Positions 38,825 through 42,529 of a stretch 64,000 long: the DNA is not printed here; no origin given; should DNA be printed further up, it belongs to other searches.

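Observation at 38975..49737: Tandem triplication of the T9SS sortase gene porU upstream of porV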

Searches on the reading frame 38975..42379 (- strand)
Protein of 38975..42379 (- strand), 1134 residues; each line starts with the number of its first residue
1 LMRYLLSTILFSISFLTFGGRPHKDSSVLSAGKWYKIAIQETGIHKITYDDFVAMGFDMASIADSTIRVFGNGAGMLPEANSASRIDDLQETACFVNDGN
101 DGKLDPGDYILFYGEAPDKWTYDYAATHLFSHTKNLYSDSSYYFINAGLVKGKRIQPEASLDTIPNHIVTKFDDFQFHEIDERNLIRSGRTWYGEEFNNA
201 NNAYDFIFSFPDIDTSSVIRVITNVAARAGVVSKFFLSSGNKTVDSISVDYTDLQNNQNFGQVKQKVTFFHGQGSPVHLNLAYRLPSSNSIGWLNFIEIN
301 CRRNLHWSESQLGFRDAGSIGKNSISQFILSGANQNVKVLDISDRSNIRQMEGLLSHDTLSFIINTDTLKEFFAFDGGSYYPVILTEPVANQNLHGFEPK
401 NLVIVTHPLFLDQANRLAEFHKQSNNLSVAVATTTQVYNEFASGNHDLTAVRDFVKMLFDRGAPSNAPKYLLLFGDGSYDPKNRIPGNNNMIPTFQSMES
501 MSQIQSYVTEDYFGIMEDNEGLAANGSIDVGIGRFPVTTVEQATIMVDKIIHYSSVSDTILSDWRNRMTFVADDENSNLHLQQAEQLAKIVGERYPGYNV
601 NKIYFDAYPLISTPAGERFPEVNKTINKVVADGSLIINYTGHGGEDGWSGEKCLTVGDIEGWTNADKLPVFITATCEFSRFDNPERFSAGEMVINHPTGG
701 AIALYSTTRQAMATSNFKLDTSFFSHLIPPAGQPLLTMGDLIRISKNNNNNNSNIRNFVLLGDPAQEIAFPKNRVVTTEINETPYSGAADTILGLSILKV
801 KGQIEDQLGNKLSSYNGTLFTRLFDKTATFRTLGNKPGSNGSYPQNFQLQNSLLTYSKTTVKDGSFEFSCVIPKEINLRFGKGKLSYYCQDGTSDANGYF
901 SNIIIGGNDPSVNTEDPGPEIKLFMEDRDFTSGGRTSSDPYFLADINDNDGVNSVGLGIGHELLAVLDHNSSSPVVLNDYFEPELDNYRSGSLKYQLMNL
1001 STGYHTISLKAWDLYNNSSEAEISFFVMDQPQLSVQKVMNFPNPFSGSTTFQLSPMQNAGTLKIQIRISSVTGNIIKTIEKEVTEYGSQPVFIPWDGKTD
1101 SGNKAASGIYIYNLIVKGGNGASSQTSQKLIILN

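Call 4: search_protein_families(library=ncbifam, proteins=[window:38975-42379:-], max_evalue=0.01)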
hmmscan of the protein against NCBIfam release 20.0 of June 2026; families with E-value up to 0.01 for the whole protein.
window:38975-42379:- (1134 aa): 3 families
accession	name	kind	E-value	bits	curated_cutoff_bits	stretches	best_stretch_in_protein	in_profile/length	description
NF033707.1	T9SS_sortase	equivalog_domain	0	1249.5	420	1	28-1133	1-1095/1095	type IX secretion system sortase PorU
NF052324.1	PorU_rel_Nterm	equivalog_domain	1.9e-45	155.4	450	1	31-769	29-766/879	putative type IX secretion system sortase PorU2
NF005176.1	PRK06655.1-1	equivalog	6.2e-05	23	230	1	1060-1126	95-160/197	flagellar hook assembly protein FlgD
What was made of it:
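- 38975..42379 (-): porU-A, the porV-proximal short-form PorU sortase (1133-1134 aa; probable start ATG 42376). NF033707 1250 bits (call 4).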

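Call 5: search_protein_families(library=pfam, proteins=[window:38975-42379:-], max_evalue=0.01)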
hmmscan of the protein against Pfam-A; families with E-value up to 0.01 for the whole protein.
window:38975-42379:- (1134 aa): 2 families
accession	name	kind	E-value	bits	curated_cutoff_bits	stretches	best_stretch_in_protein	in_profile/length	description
PF01364.23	Peptidase_C25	-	3.5e-107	359.3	23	1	403-765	2-371/374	Peptidase family C25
PF13860.13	FlgD_ig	-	1.4e-06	28.7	27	1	1047-1111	8-70/79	FlgD Ig-like domain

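Call 14: find_homologous_proteins(query=window:38975-42379:-, max_evalue=1e-50)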
Query window:38975-42379:- (1134 aa): 5280 proteins with E <= 1e-50 among 8000 candidates; the best 120 are listed.
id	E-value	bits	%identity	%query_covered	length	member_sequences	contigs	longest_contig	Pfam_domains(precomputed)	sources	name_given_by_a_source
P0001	0.0e+0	1787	67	100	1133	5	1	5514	PF01364.25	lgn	-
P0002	0.0e+0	1784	100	69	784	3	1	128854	PF13860.13,PF01364.25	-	-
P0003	0.0e+0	1720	64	100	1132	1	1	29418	PF13860.13,PF01364.25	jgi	jgi:hypothetical protein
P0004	0.0e+0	1712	65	100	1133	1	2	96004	PF13860.13,PF01364.25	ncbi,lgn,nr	ncbi:MAG: type IX secretion system sortase PorU [Bacteroidetes bacterium]|nr:type IX secretion syste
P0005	0.0e+0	1708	64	100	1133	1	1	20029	PF01364.25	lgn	-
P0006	0.0e+0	1686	63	100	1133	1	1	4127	PF13860.13,PF01364.25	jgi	jgi:hypothetical protein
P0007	0.0e+0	1675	63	100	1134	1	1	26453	PF13860.13,PF01364.25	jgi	jgi:hypothetical protein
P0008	0.0e+0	1656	62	100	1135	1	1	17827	PF13860.13,PF01364.25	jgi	jgi:hypothetical protein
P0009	0.0e+0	1620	62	100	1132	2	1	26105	PF13860.13,PF01364.25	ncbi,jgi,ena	-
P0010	0.0e+0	1588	61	100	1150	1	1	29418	PF13860.13,PF01364.25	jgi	jgi:hypothetical protein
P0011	0.0e+0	1588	60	100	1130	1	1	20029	PF13860.13,PF01364.25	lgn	-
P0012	0.0e+0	1573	61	100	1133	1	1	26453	PF13860.13,PF01364.25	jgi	jgi:hypothetical protein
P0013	0.0e+0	1554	59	100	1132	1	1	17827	PF13860.13,PF01364.25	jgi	jgi:hypothetical protein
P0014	0.0e+0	1540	59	99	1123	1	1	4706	PF13860.13,PF01364.25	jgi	jgi:hypothetical protein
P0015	0.0e+0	1499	57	100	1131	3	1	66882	PF13860.13,PF01364.25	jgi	-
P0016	0.0e+0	1492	57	99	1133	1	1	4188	PF13860.13,PF01364.25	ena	-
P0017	0.0e+0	1488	57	100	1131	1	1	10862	PF13860.13,PF01364.25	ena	-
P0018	0.0e+0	1487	57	99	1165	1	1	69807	PF13860.13,PF01364.25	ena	-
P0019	0.0e+0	1481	57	100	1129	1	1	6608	PF13860.13,PF01364.25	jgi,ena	-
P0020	0.0e+0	1479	57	99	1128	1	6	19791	PF13860.13,PF01364.25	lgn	-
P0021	0.0e+0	1466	56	100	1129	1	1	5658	PF13860.13,PF01364.25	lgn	-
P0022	0.0e+0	1457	56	100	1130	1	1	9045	PF13860.13,PF01364.25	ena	-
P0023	0.0e+0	1457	56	100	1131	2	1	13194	PF01364.25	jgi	jgi:hypothetical protein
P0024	0.0e+0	1447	55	100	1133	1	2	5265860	PF13860.13,PF01364.25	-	-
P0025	0.0e+0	1446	56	100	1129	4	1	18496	PF01364.25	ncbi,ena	-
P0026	0.0e+0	1444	55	100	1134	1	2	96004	PF13860.13,PF01364.25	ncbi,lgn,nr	ncbi:MAG: type IX secretion system sortase PorU [Bacteroidetes bacterium]|nr:type IX secretion syste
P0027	0.0e+0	1441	56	100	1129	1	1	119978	PF18962.8,PF01364.25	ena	-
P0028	0.0e+0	1392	55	100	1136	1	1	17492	PF01364.25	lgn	-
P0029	0.0e+0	1392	54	100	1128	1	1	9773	PF01364.25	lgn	-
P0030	0.0e+0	1389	54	99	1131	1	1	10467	PF01364.25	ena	-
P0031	0.0e+0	1389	54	98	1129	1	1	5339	PF01364.25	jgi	jgi:hypothetical protein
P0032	0.0e+0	1387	54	100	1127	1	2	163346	PF01364.25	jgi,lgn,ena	-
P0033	0.0e+0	1385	54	99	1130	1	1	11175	PF01364.25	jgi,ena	-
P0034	0.0e+0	1383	53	100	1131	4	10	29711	PF01364.25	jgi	jgi:hypothetical protein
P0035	0.0e+0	1378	53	100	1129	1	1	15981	PF01364.25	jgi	jgi:hypothetical protein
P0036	0.0e+0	1374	54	100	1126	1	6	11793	PF13860.13,PF01364.25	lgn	-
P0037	0.0e+0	1370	54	98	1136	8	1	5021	PF13860.13,PF01364.25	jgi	jgi:hypothetical protein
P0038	0.0e+0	1368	55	99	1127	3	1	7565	PF01364.25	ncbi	ncbi:MAG: type IX secretion system sortase PorU [bacterium]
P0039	0.0e+0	1366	54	99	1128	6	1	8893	PF01364.25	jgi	-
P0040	0.0e+0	1361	55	100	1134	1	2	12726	PF01364.25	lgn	-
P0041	0.0e+0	1353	53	98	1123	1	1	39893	PF13860.13,PF01364.25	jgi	jgi:hypothetical protein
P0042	0.0e+0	1353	53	100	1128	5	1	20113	PF01364.25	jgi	-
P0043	0.0e+0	1353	53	100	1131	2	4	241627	PF01364.25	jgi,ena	-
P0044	0.0e+0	1349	53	100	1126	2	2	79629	PF01364.25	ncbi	-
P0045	0.0e+0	1349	55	98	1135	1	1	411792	PF01364.25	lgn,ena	-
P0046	0.0e+0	1348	55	100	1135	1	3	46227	PF01364.25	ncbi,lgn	-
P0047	0.0e+0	1347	53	99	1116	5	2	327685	PF01364.25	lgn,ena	-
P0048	0.0e+0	1345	53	98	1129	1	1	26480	PF01364.25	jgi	jgi:hypothetical protein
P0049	0.0e+0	1341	54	100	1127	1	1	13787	PF01364.25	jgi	jgi:hypothetical protein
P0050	0.0e+0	1341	53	98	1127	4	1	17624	PF01364.25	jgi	-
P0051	0.0e+0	1336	52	100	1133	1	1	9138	PF01364.25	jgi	jgi:hypothetical protein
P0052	0.0e+0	1334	53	99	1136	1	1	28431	PF01364.25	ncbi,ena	-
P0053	0.0e+0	1328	53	99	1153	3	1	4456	PF13860.13,PF01364.25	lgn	-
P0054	0.0e+0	1326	52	100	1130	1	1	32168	PF01364.25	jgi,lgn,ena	-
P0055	0.0e+0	1324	54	98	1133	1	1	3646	PF01364.25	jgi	jgi:hypothetical protein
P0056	0.0e+0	1324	53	100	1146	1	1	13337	PF01364.25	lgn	-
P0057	0.0e+0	1319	54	100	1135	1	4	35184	PF01364.25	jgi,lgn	-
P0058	0.0e+0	1318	53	100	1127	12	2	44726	PF01364.25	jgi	jgi:hypothetical protein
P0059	0.0e+0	1318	52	98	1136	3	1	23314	PF13860.13,PF01364.25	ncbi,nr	ncbi:MAG: type IX secretion system sortase PorU [Bacteroidales bacterium]|nr:type IX secretion syste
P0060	0.0e+0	1317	54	98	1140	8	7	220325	PF13860.13,PF01364.25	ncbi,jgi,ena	-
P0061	0.0e+0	1316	52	100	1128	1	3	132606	PF01364.25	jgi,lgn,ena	-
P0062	0.0e+0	1314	52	99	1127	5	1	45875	PF01364.25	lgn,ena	-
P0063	0.0e+0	1313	53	98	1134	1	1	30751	PF01364.25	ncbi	ncbi:MAG: type IX secretion system sortase PorU [Bacteroidota bacterium]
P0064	0.0e+0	1312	52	100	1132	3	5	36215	PF13860.13,PF01364.25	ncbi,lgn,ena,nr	ncbi:MAG: type IX secretion system sortase PorU [Bacteroidales bacterium]|nr:type IX secretion syste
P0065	0.0e+0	1310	54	98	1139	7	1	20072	PF13860.13,PF01364.25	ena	-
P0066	0.0e+0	1305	52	98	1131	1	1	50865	PF13860.13,PF01364.25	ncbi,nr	ncbi:MAG: type IX secretion system sortase PorU [Bacteroidales bacterium]|nr:type IX secretion syste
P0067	0.0e+0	1305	53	100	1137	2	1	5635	PF01364.25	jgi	jgi:hypothetical protein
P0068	0.0e+0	1303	52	98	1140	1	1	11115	PF13860.13,PF01364.25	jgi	jgi:hypothetical protein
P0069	0.0e+0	1302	51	98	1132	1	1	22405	PF13860.13,PF01364.25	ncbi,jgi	-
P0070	0.0e+0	1302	51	100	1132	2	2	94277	PF13860.13,PF01364.25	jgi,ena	-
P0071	0.0e+0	1301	53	98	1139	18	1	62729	PF01364.25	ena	-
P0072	0.0e+0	1299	51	98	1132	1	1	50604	PF13860.13,PF01364.25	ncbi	ncbi:MAG: type IX secretion system sortase PorU [bacterium]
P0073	0.0e+0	1297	52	98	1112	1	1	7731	PF13860.13,PF01364.25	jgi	jgi:hypothetical protein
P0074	0.0e+0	1295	51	99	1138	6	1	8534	PF13860.13,PF01364.25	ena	-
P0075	0.0e+0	1295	53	99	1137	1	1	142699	PF01364.25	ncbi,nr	ncbi:MAG: type IX secretion system sortase PorU [Bacteroidetes bacterium]|nr:type IX secretion syste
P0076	0.0e+0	1294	51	100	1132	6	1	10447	PF13860.13,PF01364.25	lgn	-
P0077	0.0e+0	1294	52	99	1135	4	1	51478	PF13860.13,PF01364.25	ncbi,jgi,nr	ncbi:MAG: type IX secretion system sortase PorU [Bacteroidales bacterium]|nr:type IX secretion syste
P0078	0.0e+0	1294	52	100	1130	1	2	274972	PF01364.25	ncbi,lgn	-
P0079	0.0e+0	1294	52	100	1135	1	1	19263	PF01364.25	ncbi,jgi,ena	jgi:hypothetical protein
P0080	0.0e+0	1294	52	98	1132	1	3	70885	PF13860.13,PF01364.25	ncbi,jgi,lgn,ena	-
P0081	0.0e+0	1294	52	99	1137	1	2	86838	PF01364.25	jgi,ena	-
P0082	0.0e+0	1293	52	98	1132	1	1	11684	PF13860.13,PF01364.25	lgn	-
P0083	0.0e+0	1292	51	98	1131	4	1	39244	PF13860.13,PF01364.25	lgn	-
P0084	0.0e+0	1292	52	100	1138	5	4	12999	PF01364.25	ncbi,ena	-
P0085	0.0e+0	1292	51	100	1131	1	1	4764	PF13860.13,PF01364.25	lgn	-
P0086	0.0e+0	1292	52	100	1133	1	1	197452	PF01364.25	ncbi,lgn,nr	ncbi:MAG: type IX secretion system sortase PorU [Bacteroidales bacterium]|nr:type IX secretion syste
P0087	0.0e+0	1291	51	100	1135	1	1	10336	PF01364.25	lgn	-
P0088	0.0e+0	1290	52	98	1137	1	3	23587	PF01364.25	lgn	-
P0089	0.0e+0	1289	52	98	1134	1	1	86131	PF01364.25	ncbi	ncbi:MAG: type IX secretion system sortase PorU [Bacteroidales bacterium]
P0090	0.0e+0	1287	51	100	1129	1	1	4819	PF01364.25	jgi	jgi:hypothetical protein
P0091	0.0e+0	1287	50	100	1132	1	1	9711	PF13860.13,PF01364.25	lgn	-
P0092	0.0e+0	1286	51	100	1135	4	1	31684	PF01364.25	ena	-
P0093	0.0e+0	1286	51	98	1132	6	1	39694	PF13860.13,PF01364.25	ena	-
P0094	0.0e+0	1285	51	100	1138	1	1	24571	PF01364.25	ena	-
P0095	0.0e+0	1284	52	99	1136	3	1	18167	PF01364.25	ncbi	-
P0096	0.0e+0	1284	51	98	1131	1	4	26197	PF13860.13,PF01364.25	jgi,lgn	-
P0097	0.0e+0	1283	52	100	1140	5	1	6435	PF13860.13,PF01364.25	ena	-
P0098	0.0e+0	1280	52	100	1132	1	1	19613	PF13860.13,PF01364.25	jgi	jgi:hypothetical protein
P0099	0.0e+0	1280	51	100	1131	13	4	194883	PF13860.13,PF01364.25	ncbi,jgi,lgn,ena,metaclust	metaclust:\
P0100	0.0e+0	1280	52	100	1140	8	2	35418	PF13860.13,PF01364.25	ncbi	-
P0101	0.0e+0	1280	51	100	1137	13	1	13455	PF01364.25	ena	-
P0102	0.0e+0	1280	51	99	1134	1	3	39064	PF13860.13,PF01364.25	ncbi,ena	ncbi:MAG: type IX secretion system sortase PorU [bacterium]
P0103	0.0e+0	1279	51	100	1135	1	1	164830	PF13860.13,PF01364.25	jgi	-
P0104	0.0e+0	1278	52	100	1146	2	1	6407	PF01364.25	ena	-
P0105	0.0e+0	1278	50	100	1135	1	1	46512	PF01364.25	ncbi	-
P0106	0.0e+0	1276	50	99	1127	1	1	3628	PF01364.25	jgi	jgi:hypothetical protein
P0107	0.0e+0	1275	52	100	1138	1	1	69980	PF13860.13,PF01364.25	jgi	jgi:hypothetical protein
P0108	0.0e+0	1273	51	100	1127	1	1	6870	PF01364.25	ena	-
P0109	0.0e+0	1271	51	100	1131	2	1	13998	PF13860.13,PF01364.25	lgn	-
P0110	0.0e+0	1270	51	100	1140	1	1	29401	PF13860.13,PF01364.25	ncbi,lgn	-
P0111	0.0e+0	1270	50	98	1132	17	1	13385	PF01364.25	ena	-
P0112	0.0e+0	1270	51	100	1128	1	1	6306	PF01364.25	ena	-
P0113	0.0e+0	1269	52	98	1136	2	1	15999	PF13860.13,PF01364.25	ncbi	ncbi:MAG: type IX secretion system sortase PorU [Bacteroidota bacterium]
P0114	0.0e+0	1268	51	100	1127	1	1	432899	PF01364.25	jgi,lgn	jgi:hypothetical protein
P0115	0.0e+0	1267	50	100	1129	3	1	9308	PF13860.13,PF01364.25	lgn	-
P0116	0.0e+0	1267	50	100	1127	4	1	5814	PF13860.13,PF01364.25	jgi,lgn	jgi:hypothetical protein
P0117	0.0e+0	1266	52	98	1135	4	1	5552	PF13860.13,PF01364.25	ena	-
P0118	0.0e+0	1265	51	99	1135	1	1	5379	PF01364.25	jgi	jgi:hypothetical protein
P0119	0.0e+0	1263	51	98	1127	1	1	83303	PF01364.25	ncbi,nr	ncbi:MAG: type IX secretion system sortase PorU [Bacteroidetes bacterium]|nr:type IX secretion syste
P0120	0.0e+0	1262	51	99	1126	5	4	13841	PF01364.25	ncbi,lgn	-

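Call 15: find_encoding_contigs(protein=P0004, flank=10000, max_places=2)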
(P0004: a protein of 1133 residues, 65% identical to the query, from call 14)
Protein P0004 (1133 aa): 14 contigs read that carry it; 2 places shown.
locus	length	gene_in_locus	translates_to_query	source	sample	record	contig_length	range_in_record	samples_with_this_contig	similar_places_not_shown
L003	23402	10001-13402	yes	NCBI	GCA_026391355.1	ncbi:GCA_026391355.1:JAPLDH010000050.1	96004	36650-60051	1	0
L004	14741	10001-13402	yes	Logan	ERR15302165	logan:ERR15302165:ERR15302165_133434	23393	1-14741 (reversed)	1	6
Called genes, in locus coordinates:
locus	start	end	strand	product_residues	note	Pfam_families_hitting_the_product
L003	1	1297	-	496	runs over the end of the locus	PF03781:FGE-sulfatase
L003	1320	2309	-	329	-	PF11751:PorP_SprF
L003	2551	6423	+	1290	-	PF01364:Peptidase_C25, PF13860:FlgD_ig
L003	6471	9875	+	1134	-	PF01364:Peptidase_C25, PF13860:FlgD_ig (faint)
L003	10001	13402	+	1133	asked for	PF01364:Peptidase_C25, PF13860:FlgD_ig (faint)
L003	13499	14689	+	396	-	PF19572:PorV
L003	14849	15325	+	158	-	PF02542:YgbB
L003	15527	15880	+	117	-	PF01250:Ribosomal_S6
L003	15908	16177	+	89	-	PF01084:Ribosomal_S18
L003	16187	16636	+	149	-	PF01281:Ribosomal_L9_N, PF03948:Ribosomal_L9_C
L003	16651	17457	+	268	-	PF22435:MRM3-like_sub_bind, PF00588:SpoU_methylase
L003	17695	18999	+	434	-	PF17116:T9SS_plug_1st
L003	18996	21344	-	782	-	PF07244:POTRA (faint), PF01103:Omp85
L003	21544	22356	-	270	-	PF07998:Peptidase_M54, PF13582:Reprolysin_3 (weak)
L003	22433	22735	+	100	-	-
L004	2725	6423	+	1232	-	PF01364:Peptidase_C25, PF13860:FlgD_ig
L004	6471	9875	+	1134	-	PF01364:Peptidase_C25, PF13860:FlgD_ig (faint)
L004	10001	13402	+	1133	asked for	PF01364:Peptidase_C25, PF13860:FlgD_ig (faint)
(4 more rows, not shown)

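Call 16: find_encoding_contigs(protein=P0003, flank=10000, max_places=2)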
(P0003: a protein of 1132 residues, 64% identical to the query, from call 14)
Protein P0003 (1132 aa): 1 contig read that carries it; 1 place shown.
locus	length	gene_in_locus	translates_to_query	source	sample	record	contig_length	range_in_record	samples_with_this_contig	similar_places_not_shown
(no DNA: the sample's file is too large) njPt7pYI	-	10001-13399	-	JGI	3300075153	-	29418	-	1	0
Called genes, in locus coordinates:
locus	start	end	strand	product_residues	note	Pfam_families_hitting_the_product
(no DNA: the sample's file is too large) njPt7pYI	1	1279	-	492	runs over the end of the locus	PF03781:FGE-sulfatase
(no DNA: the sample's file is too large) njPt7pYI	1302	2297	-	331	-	PF11751:PorP_SprF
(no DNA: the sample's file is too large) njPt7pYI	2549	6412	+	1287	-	PF01364:Peptidase_C25, PF13860:FlgD_ig (weak)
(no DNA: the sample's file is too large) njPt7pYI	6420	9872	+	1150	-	PF01364:Peptidase_C25, PF13860:FlgD_ig (faint)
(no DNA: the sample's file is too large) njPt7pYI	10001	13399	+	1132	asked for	PF01364:Peptidase_C25, PF13860:FlgD_ig (faint)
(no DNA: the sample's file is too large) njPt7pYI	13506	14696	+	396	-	PF19572:PorV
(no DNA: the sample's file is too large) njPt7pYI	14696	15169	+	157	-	PF02542:YgbB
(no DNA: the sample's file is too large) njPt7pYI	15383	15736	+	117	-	PF01250:Ribosomal_S6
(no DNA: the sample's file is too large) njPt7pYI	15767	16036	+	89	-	PF01084:Ribosomal_S18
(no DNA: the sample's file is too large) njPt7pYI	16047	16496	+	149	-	PF01281:Ribosomal_L9_N, PF03948:Ribosomal_L9_C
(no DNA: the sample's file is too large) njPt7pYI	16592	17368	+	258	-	PF22435:MRM3-like_sub_bind, PF00588:SpoU_methylase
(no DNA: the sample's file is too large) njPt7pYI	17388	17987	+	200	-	?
